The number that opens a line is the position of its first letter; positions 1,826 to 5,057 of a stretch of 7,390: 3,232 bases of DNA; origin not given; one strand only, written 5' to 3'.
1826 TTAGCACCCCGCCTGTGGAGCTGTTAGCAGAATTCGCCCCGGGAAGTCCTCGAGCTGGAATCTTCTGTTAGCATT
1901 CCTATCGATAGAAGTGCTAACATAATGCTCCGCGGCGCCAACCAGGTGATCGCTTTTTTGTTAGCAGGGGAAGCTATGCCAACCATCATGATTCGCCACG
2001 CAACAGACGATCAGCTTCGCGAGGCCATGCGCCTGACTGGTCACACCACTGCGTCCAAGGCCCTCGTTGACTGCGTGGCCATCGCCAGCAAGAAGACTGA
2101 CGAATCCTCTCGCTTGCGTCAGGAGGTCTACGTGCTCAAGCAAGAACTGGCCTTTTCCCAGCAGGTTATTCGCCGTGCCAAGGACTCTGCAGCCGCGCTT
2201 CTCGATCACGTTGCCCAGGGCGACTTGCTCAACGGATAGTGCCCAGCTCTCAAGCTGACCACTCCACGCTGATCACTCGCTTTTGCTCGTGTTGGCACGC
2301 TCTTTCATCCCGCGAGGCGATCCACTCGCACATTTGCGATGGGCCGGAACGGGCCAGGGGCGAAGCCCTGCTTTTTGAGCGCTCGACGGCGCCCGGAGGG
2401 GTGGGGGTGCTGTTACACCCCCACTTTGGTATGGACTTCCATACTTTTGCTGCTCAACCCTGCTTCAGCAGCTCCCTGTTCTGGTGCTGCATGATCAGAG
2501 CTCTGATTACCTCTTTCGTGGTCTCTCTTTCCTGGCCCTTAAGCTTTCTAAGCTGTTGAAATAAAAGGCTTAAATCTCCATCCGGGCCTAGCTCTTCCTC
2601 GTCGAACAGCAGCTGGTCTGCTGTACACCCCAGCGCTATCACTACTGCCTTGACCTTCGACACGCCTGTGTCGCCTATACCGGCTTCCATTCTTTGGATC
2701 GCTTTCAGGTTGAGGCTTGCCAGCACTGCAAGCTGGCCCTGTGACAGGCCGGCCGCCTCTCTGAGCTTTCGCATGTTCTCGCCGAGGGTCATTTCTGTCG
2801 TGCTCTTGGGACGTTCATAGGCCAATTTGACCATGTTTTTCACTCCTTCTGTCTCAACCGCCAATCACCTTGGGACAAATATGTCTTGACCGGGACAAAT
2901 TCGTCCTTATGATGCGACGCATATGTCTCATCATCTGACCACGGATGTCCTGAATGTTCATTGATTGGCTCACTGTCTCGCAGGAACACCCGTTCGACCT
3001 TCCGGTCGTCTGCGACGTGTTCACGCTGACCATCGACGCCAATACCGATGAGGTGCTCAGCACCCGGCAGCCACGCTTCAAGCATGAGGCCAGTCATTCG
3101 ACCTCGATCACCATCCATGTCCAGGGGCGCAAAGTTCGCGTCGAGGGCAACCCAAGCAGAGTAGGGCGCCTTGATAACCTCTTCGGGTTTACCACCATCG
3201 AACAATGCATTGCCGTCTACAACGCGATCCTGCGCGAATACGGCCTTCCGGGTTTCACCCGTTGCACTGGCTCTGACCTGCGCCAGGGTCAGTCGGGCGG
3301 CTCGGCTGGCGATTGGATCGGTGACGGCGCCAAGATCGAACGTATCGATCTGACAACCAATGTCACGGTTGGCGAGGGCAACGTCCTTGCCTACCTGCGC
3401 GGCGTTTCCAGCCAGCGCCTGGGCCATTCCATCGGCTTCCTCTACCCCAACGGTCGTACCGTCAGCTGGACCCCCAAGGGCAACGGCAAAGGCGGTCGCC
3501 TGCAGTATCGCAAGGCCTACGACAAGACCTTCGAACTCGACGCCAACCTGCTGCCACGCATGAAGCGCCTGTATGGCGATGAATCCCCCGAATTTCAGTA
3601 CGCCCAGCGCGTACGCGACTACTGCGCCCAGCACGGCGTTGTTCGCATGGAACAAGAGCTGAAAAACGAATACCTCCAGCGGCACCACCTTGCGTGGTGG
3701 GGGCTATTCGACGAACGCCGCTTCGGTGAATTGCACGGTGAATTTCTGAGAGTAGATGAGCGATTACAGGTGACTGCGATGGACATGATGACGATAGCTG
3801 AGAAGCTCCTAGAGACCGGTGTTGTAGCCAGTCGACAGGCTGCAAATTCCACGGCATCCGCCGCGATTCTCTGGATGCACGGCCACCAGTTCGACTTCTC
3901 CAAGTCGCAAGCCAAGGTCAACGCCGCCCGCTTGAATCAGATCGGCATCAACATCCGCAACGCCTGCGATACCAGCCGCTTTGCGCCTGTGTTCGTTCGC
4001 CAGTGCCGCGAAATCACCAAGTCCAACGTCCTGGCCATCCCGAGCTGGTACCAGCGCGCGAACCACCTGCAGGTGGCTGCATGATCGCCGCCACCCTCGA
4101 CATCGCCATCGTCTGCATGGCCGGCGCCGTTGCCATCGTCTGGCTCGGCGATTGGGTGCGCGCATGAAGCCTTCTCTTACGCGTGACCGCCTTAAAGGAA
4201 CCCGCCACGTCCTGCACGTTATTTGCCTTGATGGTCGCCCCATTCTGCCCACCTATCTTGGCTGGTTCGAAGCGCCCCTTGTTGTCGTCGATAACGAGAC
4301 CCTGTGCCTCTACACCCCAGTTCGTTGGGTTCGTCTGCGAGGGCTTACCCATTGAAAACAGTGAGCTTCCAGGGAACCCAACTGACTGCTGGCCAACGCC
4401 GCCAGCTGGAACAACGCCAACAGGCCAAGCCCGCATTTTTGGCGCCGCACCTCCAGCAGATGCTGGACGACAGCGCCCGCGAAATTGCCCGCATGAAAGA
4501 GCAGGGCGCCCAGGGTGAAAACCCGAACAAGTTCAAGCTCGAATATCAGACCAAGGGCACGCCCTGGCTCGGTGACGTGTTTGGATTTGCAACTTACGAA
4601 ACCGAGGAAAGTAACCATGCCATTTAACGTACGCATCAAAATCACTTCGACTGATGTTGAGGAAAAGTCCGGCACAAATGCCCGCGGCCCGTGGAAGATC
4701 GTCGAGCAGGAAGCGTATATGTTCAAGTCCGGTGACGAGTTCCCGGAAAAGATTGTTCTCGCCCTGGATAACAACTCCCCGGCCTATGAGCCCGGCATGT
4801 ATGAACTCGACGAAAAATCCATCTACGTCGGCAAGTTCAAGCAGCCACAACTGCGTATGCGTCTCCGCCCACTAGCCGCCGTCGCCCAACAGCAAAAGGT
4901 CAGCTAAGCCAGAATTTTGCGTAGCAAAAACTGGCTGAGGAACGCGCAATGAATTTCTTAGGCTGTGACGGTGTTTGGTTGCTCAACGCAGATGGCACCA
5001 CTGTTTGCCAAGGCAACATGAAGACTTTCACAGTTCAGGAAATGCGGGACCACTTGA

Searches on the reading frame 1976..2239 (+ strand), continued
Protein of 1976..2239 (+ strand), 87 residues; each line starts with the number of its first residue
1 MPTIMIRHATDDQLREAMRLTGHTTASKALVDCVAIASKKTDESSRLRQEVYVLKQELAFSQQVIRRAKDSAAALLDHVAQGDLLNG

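Call 65: find_encoding_contigs(protein=P0010, flank=2500, max_places=1)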
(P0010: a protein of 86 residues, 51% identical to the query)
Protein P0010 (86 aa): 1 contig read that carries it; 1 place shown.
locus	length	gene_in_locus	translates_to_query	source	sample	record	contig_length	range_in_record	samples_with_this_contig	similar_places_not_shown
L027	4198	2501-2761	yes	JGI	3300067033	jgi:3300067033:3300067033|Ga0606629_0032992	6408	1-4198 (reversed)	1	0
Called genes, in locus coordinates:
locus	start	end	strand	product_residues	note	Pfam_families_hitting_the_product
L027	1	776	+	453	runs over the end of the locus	-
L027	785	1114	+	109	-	-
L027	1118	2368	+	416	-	PF05707:Zot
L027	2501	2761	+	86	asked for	-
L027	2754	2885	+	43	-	-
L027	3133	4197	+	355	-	?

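Call 66: find_encoding_contigs(protein=P0033, flank=2500, max_places=1)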
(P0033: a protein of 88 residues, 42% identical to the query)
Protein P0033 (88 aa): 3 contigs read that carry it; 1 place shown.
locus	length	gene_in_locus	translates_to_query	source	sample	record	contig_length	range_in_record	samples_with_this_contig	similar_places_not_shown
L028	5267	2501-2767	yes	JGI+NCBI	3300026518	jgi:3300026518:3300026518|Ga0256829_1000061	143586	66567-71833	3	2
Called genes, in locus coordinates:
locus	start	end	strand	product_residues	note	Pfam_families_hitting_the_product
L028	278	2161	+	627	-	PF00990:GGDEF, PF00563:EAL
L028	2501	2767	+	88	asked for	-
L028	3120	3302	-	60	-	-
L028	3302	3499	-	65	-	-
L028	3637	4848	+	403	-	PF05144:Phage_CRI, PF05155:G2P_X_C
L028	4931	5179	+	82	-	-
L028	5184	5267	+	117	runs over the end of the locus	PF17426:Putative_G5P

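Call 67: find_encoding_contigs(protein=P0037, flank=2500, max_places=1)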
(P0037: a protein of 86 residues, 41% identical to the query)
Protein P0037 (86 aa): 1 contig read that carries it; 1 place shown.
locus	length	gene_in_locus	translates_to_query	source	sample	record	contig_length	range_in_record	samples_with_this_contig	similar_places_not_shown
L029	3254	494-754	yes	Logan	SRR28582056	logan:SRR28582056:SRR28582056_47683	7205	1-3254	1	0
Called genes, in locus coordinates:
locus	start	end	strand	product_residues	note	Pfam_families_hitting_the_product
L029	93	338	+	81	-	-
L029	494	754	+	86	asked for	-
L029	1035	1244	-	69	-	-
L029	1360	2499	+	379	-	PF05144:Phage_CRI (weak), PF05155:G2P_X_C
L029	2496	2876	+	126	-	-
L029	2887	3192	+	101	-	PF07459:CTX_RstB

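Call 69: search_protein_families(library=pfam, proteins=[P0052, P0035, P0034, P0039, P0066, P0068, P0028, P0057, P0011, P0043], max_evalue=1)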
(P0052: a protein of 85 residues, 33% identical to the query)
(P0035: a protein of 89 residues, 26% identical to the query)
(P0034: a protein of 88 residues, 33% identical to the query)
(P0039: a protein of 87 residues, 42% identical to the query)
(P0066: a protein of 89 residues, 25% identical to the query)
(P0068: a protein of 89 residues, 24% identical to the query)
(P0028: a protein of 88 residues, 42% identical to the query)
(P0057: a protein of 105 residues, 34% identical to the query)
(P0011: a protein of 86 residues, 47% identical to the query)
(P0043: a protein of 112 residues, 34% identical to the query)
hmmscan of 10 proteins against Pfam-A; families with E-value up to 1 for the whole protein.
P0052 (85 aa): 8 families
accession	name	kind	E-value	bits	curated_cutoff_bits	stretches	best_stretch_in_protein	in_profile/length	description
PF22513.2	FitA-like_RHH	-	0.00014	22.2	27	1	2-19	1-18/39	Antitoxin FitA-like, ribbon-helix-helix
PF16235.10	DUF4894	-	0.0047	17.7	28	1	3-77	41-113/122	Domain of unknown function (DUF4894)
PF07926.17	TPR_MLP1_2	-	0.0055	17.2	36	1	12-67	75-128/129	TPR/MLP1/MLP2-like protein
PF14178.11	YppF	-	0.0078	16.5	24.7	1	28-57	22-52/59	YppF-like protein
PF23837.1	DUF7207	-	0.0084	16.5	27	1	27-79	9-62/120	Family of unknown function (DUF7207)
PF07321.17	YscO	-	0.051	14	28.8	1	26-73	50-97/149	Type III secretion protein YscO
PF17827.6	PrmC_N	-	0.053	14.5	23.4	1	56-79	5-29/71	PrmC N-terminal domain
PF06595.17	BDV_P24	-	0.082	13.2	27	1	31-80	111-160/202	Borna disease virus P24 protein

P0035 (89 aa): 0 families

P0034 (88 aa): 3 families
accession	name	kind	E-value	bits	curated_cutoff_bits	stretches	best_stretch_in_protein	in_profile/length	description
PF17098.10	Wtap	-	0.033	14.6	35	1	38-70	107-139/155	WTAP/Mum2p family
PF16888.10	YwqH-like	-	0.18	12.5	33.7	1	43-67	4-28/123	YwqH-like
PF04508.17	Pox_A_type_inc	-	0.49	10.8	21.4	1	41-56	7-22/23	Viral A-type inclusion protein repeat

P0039 (87 aa): 3 families
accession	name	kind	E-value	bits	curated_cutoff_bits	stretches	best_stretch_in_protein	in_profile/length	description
PF00669.25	Flagellin_N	-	0.0055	17.2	26.6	1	19-74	23-78/139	Bacterial flagellin N-terminal helical region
PF02655.19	ATP-grasp_3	-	0.049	14.2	23.2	1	14-77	20-82/160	ATP-grasp domain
PF04255.20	DUF433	-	0.059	13.6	23.6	1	61-82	11-32/56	Protein of unknown function (DUF433)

P0066 (89 aa): 2 families
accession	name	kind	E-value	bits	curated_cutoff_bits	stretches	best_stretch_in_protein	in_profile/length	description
PF17098.10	Wtap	-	0.018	15.4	35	1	20-75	77-134/155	WTAP/Mum2p family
PF24611.2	Spectrin_Anc-1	-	0.1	13.3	33.2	1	44-81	52-89/115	Nuclear anchorage protein 1, spectrin-like repeat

P0068 (89 aa): 5 families
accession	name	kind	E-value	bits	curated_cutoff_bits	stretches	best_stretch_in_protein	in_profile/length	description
PF25326.1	ARM_SRB8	-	0.0014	18.7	27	1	15-64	144-191/193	SRB8 ARM-like domain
PF20651.3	EXOC6_Sec15_N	-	0.018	15.4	27.2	1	30-68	21-59/170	Exocyst complex component EXOC6/Sec15, N-terminal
PF07544.18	Med9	-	0.022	15.2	26.9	1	36-71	41-76/80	RNA polymerase II transcription mediator complex subunit 9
PF15035.11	Rootletin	-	0.037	14.5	36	1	42-83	62-104/188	Ciliary rootlet component, centrosome cohesion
PF17111.11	PigL_N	-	0.04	13.7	27.2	1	33-76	17-58/209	Pigment biosynthesis cluster protein PigL N-terminal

P0028 (88 aa): 0 families

P0057 (105 aa): 2 families
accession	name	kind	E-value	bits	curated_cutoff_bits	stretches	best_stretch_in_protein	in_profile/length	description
PF02185.22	HR1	-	0.026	14.9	33.1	1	51-90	2-40/67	Hr1 repeat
PF04102.17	SlyX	-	0.21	12.7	30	1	47-80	15-48/67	SlyX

P0011 (86 aa): 4 families
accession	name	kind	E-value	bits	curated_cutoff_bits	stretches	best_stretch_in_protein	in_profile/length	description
PF04380.18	BMFP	-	0.039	14.8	37.2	0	38-55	60-77/77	Membrane fusogenic activity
PF04912.19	Dynamitin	-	0.05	13.3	31.8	1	37-78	213-256/396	Dynamitin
PF08614.16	ATG16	-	0.061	13.9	33.7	1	39-75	128-164/200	Autophagy protein 16 (ATG16)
PF04102.17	SlyX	-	0.095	13.8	30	1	41-78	10-47/67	SlyX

P0043 (112 aa): 3 families
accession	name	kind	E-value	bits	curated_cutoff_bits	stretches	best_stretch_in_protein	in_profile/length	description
PF22299.1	BRISC_FAM175B_helical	-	0.011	15.9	27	1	23-58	17-56/62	BRISC complex subunit FAM175B, helical domain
PF02185.22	HR1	-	0.031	14.7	33.1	1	49-82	1-33/67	Hr1 repeat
PF07704.17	PSK_trans_fac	-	0.16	13.3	28.3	1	10-58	11-54/82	Rv0623-like transcription factor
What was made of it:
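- The homologue P0052 hits Pfam FitA-like_RHH at E = 1.4e-4 (call 69).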

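Call 70: search_dna_similar(query=P0040, collection=plasmids, mode=protein, max_rows=25, max_evalue=0.001)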
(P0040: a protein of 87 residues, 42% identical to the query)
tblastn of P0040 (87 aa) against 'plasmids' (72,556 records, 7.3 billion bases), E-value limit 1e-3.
Records with a match: 3; places in all: 4; records where one place covers at least 80% of the query: 3.
Best place of each record, by identity: <60% 3.
By first word of the organism name: Pseudomonas 3.
By predicted mobility (MOB-suite, as given by PLSDB): non-mobilizable 3.
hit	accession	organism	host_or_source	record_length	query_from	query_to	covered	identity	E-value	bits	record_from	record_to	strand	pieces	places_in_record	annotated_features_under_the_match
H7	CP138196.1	Pseudomonas aeruginosa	Homo sapiens,Wound/Abscess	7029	1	84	97%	39.3%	2e-8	56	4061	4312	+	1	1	hypothetical protein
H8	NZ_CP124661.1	Pseudomonas aeruginosa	Homo sapiens,Wound/Abscess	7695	1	84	97%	39.3%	3e-8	56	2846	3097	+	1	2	hypothetical protein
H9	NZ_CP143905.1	Pseudomonas aeruginosa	Homo sapiens,pure culture,wound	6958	1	84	97%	39.3%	3e-8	56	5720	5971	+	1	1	hypothetical protein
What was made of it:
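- Close relatives were assembled as 7-kb circular 'plasmids' in P. aeruginosa (call 70).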

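Call 71: find_encoding_contigs(protein=P0039, flank=10000, max_places=2)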
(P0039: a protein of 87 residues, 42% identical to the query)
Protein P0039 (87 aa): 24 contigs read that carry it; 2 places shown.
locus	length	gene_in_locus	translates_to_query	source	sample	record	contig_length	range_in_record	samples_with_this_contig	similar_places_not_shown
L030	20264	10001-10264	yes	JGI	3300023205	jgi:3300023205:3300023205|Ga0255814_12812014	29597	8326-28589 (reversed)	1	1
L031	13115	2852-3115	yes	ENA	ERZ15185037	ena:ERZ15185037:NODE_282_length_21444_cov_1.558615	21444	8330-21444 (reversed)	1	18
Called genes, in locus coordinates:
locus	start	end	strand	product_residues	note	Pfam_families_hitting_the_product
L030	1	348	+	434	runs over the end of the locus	PF00989:PAS (weak), PF08448:PAS_4, PF08447:PAS_3, PF13426:PAS_9, PF08448:PAS_4, PF08447:PAS_3, PF13426:PAS_9, PF00015:MCPsignal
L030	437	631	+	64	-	-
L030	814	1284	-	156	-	PF12844:HTH_19 (weak), PF13560:HTH_31, PF01381:HTH_3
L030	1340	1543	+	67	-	-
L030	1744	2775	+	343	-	-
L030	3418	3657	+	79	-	-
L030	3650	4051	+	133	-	PF01850:PIN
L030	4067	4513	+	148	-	-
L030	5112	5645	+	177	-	PF21983:NikA-like (faint)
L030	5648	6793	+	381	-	PF03432:Relaxase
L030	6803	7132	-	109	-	-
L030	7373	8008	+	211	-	PF00239:Resolvase, PF02796:HTH_7 (weak)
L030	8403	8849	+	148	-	PF04002:RadC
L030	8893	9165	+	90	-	-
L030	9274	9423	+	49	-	-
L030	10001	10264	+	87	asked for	-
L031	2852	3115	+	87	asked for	-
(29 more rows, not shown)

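Call 78: find_encoding_contigs(protein=P0052, flank=2500, max_places=1)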
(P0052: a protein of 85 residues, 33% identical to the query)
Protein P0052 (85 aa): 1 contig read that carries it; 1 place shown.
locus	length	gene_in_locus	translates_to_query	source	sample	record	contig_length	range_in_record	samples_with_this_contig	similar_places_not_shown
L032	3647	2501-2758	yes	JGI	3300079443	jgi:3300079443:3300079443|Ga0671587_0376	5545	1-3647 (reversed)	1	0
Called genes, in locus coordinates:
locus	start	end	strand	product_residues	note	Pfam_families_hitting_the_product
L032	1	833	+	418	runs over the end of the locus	-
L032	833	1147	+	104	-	PF17537:DUF5455 (weak)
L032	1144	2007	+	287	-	PF05707:Zot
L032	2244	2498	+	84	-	-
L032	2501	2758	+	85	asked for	-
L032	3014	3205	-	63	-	-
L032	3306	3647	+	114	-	?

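Call 79: find_encoding_contigs(protein=P0034, flank=2500, max_places=1)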
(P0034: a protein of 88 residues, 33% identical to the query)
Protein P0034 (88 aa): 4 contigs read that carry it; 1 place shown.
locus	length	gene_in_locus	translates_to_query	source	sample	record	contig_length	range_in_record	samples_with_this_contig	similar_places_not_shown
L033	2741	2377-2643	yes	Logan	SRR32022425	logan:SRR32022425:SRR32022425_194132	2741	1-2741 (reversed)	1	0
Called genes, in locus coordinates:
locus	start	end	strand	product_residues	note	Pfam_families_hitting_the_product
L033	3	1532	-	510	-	?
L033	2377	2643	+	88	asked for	-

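Call 80: find_encoding_contigs(protein=P0057, flank=2500, max_places=1)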
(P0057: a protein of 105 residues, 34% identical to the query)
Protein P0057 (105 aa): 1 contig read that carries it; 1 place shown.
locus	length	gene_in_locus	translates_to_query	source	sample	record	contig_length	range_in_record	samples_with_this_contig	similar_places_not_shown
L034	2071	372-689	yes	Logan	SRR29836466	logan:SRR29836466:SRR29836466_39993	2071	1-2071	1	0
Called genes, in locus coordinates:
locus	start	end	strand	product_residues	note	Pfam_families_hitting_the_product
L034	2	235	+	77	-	?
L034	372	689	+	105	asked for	-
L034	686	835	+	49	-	-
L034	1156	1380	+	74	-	PF05155:G2P_X_C (weak)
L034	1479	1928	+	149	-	-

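Call 81: find_encoding_contigs(protein=P0043, flank=2500, max_places=1)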
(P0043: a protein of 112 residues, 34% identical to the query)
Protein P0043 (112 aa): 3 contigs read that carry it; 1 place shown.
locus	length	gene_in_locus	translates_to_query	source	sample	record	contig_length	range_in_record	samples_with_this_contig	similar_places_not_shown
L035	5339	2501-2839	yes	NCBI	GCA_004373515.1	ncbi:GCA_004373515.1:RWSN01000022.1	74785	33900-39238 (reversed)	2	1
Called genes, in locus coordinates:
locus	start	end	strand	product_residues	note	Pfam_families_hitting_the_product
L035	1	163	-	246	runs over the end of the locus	PF00106:adh_short, PF08659:KR (weak), PF23441:SDR (faint), PF01370:Epimerase (weak), PF13561:adh_short_C2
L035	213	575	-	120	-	PF13441:Gly-zipper_YMGG (weak)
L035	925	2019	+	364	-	PF13483:Lactamase_B_3, PF12706:Lactamase_B_2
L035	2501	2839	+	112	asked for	-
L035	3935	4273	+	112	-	-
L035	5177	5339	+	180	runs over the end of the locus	-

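Call 82: find_encoding_contigs(protein=P0066, flank=2500, max_places=1)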
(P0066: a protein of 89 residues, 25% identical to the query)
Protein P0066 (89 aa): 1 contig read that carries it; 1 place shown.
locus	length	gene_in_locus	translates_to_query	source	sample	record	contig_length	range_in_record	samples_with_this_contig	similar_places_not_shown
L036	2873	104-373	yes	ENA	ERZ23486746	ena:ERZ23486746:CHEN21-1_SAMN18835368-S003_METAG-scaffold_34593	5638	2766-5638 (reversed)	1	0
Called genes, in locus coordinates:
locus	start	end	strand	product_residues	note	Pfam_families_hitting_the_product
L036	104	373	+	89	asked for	-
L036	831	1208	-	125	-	PF13560:HTH_31, PF12844:HTH_19, PF01381:HTH_3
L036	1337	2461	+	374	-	-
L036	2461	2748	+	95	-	-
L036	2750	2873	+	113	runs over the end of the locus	-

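Call 91: search_protein_representatives(alignment_id=A3)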
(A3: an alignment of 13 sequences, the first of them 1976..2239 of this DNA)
Query: 13 sequences, 86 profile positions. Proteins with E-value up to 0.001 (for the whole library): 201; up to 1e-10: 84; up to 1e-30: 1. The best 150 are listed.
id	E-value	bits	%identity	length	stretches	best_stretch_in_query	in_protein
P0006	2.1e-31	124.4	-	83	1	4-86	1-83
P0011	2.0e-30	121.2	-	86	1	1-86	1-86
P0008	9.7e-28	112.6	-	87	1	1-85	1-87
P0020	5.5e-27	110.2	-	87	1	1-85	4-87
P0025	4.3e-24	100.9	-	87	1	1-85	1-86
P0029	4.4e-23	97.7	-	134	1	1-85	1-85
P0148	8.9e-23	96.7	-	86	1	1-86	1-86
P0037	3.4e-22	94.9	-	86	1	1-84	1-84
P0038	1.2e-21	93.0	-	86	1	1-86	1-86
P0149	3.4e-21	91.6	-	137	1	1-83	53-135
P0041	3.9e-21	91.4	-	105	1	1-86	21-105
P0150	1.4e-20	89.7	-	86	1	1-84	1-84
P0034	2.7e-20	88.8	-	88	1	1-85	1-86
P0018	7.1e-20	87.4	-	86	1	1-85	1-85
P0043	3.8e-19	85.1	-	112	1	1-84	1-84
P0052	2.4e-15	72.9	-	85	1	1-83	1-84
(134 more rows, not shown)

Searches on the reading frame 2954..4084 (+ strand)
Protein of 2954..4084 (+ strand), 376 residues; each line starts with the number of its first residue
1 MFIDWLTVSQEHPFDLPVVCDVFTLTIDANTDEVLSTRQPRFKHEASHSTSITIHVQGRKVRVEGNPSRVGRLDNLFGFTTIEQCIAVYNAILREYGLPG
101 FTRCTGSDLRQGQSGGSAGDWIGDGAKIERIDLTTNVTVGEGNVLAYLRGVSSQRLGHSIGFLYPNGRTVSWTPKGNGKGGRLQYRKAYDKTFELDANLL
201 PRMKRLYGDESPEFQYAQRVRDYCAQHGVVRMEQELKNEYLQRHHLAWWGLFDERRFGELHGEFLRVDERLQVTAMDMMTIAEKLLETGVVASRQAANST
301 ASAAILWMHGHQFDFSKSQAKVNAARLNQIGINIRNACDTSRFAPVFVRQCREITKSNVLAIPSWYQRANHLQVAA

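Call 9: search_protein_families(library=pfam, proteins=[window:2954-4084:+], max_evalue=1)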
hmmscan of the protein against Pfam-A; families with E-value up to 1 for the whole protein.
window:2954-4084:+ (376 aa): 3 families
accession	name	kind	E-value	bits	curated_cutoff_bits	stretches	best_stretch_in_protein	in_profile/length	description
PF05155.20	G2P_X_C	-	6.5e-15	55.9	25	1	286-370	2-86/88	Replication-associated protein G2P C-terminal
PF05144.20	Phage_CRI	-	5e-07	30.1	21.7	1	3-247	2-224/232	Replication-associated protein G2P N-terminal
PF15482.11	CCER1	-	0.017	15.4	27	1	160-243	127-208/215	Coiled-coil domain-containing glutamate-rich protein family 1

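Call 10: search_protein_families(library=phrogs, proteins=[window:2954-4084:+], max_evalue=1)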
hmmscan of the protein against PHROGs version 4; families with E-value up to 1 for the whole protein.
window:2954-4084:+ (376 aa): 5 families
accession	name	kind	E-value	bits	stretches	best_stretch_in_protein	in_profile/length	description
phrog_702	-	DNA, RNA and nucleotide metabolism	4e-99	333.3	1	1-372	1-369/382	replication protein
phrog_24563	-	unknown function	1.8e-22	80.7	1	2-114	4-122/134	-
phrog_17464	-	DNA, RNA and nucleotide metabolism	2.8e-05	25.2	1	281-370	2-89/100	replication protein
phrog_13065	-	unknown function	0.23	11.9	1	224-319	48-134/175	-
phrog_22279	-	unknown function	0.34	11.8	1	314-338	3-27/38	-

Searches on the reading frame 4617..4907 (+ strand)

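Call 9: search_protein_families(library=pfam, proteins=[window:4617-4907:+], max_evalue=1)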
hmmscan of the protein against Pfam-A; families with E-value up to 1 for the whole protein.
window:4617-4907:+ (96 aa): 2 families
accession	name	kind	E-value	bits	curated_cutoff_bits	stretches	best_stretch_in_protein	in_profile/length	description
PF02303.23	Phage_DNA_bind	-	1.5e-17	64.1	25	1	4-83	2-82/82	Helix-destabilising protein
PF17878.8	ssDBP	-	0.0021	18.4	27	1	6-63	2-57/81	Phage single-stranded DNA-binding protein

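Call 10: search_protein_families(library=phrogs, proteins=[window:4617-4907:+], max_evalue=1)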
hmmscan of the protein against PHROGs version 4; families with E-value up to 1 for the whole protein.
window:4617-4907:+ (96 aa): 1 family
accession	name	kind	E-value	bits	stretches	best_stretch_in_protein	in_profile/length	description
phrog_1199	-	DNA, RNA and nucleotide metabolism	3.8e-16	60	1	5-93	4-95/98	single strand DNA binding protein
